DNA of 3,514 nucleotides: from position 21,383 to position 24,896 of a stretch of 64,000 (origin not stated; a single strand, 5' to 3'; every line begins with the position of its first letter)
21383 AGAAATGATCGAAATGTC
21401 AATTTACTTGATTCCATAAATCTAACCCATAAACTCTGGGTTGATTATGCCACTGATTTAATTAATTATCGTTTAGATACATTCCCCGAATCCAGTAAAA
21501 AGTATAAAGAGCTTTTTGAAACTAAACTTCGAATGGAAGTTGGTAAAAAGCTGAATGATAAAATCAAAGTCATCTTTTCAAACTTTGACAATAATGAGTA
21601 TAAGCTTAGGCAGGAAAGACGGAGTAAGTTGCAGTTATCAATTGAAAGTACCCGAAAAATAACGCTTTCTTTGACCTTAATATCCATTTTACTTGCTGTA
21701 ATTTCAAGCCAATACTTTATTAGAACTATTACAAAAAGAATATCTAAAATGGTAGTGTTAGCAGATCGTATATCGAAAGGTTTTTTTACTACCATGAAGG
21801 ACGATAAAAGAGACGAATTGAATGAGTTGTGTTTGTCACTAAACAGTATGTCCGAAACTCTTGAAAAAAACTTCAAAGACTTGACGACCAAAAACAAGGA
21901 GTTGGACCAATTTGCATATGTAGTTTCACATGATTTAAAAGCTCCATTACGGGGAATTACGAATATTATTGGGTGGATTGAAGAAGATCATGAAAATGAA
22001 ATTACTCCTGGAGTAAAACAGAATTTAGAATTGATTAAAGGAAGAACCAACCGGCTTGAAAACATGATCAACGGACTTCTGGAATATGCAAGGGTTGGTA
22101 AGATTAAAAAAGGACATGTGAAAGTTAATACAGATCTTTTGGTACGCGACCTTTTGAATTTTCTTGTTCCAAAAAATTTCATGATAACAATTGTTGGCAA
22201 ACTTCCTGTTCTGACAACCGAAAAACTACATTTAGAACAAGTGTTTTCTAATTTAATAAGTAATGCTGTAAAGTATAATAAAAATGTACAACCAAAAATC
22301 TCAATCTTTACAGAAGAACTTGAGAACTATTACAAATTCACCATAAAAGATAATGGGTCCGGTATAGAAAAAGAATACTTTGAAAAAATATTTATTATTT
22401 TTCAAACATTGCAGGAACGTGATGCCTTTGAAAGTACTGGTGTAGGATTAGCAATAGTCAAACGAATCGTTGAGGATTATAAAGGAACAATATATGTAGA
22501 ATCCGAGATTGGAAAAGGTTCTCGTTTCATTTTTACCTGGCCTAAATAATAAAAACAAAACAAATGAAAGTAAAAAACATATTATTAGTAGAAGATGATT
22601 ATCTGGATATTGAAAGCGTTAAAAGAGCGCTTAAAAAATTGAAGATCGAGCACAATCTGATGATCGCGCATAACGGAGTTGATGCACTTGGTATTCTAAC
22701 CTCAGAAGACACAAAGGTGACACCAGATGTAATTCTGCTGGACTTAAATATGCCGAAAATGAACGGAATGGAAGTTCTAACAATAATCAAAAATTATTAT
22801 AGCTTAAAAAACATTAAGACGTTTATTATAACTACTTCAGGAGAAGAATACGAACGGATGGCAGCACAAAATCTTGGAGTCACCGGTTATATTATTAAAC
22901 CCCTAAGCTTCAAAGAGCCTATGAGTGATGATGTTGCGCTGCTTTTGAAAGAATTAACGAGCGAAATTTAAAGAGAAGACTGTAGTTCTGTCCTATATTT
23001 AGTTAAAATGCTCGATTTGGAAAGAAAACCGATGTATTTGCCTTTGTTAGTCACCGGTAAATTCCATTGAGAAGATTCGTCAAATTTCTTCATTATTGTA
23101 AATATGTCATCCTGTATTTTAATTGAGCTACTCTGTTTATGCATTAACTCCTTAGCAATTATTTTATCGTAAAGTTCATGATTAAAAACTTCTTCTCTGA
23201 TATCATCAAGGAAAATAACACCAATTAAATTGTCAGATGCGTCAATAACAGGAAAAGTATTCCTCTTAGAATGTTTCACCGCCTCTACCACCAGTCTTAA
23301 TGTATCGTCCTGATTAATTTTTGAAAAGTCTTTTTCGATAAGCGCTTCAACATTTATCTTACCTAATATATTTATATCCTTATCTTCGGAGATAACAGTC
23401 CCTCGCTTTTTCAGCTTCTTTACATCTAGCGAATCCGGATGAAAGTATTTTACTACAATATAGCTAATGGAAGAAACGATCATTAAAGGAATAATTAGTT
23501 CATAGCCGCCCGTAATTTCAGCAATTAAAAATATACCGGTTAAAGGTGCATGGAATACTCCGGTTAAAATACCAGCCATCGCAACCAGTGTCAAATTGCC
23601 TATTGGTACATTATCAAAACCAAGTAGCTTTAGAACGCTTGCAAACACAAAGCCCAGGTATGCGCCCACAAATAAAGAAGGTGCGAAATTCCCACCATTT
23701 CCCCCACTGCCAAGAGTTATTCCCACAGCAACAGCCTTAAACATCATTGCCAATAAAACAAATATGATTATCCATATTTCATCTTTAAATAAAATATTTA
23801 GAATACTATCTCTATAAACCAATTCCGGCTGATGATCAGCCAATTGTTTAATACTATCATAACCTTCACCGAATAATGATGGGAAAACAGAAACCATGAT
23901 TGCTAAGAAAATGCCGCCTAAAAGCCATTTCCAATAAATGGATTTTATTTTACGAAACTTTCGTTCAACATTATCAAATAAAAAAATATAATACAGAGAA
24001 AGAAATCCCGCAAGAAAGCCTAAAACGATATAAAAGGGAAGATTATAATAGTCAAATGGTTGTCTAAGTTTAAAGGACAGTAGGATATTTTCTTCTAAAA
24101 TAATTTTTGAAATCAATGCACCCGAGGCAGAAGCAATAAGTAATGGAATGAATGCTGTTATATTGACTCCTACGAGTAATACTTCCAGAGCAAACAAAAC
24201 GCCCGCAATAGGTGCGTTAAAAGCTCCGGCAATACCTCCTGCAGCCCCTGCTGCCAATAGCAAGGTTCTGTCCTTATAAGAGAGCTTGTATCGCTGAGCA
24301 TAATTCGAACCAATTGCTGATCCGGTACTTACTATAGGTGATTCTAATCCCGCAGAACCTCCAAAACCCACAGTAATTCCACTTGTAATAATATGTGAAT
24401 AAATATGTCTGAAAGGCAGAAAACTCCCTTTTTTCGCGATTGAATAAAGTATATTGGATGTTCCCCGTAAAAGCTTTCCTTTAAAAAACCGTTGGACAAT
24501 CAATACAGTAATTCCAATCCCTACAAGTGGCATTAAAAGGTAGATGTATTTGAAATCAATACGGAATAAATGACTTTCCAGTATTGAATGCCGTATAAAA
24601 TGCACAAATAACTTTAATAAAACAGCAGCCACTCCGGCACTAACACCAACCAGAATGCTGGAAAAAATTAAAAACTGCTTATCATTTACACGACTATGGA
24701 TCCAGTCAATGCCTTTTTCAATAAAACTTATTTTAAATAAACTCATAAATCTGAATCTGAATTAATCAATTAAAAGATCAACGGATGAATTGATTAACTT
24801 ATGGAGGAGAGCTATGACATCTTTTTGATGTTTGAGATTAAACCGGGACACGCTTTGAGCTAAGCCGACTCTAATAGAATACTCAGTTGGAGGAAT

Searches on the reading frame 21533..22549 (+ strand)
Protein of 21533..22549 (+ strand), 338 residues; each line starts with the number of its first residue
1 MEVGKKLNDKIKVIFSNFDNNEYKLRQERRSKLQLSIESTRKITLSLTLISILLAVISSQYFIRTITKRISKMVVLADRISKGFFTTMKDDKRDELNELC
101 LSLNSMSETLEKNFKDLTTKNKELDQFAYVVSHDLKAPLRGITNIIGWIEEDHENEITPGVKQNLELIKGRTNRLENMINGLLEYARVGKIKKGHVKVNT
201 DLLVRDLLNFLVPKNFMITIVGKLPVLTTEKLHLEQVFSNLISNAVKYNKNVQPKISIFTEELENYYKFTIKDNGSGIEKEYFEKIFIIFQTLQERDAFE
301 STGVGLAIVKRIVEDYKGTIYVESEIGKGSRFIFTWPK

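Call 64: search_protein_families(library=pfam, proteins=[window:21533-22549:+], max_evalue=0.00001)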
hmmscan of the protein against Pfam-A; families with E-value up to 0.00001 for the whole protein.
window:21533-22549:+ (338 aa): 4 families
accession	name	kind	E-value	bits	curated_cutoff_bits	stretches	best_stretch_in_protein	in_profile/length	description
PF02518.31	HATPase_c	-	6.8e-25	88.1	26.4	1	231-337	3-108/111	Histidine kinase-, DNA gyrase B-, and HSP90-like ATPase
PF00512.31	HisKA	-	1.8e-09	38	26.9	1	124-188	2-63/66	His Kinase A (phospho-acceptor) domain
PF14501.12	HATPase_c_5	-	8.6e-07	29.3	22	1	232-325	4-91/102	GHKL domain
PF00672.30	HAMP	-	1.9e-06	28.5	25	1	62-111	2-52/53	HAMP domain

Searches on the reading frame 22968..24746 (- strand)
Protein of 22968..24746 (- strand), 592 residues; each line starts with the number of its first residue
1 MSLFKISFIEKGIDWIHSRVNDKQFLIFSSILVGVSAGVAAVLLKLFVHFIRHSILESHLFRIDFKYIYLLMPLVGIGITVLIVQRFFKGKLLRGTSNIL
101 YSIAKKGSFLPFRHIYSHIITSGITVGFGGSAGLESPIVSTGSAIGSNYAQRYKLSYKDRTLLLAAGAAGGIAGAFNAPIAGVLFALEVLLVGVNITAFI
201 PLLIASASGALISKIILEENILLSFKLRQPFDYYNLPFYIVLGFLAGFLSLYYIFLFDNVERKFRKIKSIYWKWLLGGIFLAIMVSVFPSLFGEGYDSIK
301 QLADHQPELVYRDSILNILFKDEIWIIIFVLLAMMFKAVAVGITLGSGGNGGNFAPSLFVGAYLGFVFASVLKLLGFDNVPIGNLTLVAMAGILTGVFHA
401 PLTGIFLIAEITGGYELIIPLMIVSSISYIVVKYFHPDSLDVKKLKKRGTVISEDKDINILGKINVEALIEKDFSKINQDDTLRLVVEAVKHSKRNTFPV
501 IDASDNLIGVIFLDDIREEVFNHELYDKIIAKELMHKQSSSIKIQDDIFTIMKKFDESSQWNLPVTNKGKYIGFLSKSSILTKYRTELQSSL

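Call 64: search_protein_families(library=pfam, proteins=[window:22968-24746:-], max_evalue=0.00001)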
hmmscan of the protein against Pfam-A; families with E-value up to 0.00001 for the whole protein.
window:22968-24746:- (592 aa): 2 families
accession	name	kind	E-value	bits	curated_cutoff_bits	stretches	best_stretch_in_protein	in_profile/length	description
PF00654.25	Voltage_CLC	-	4.8e-81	273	24.8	1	79-432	4-345/346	Voltage gated chloride channel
PF00571.33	CBS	-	2.2e-09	38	24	0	531-582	1-53/57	CBS domain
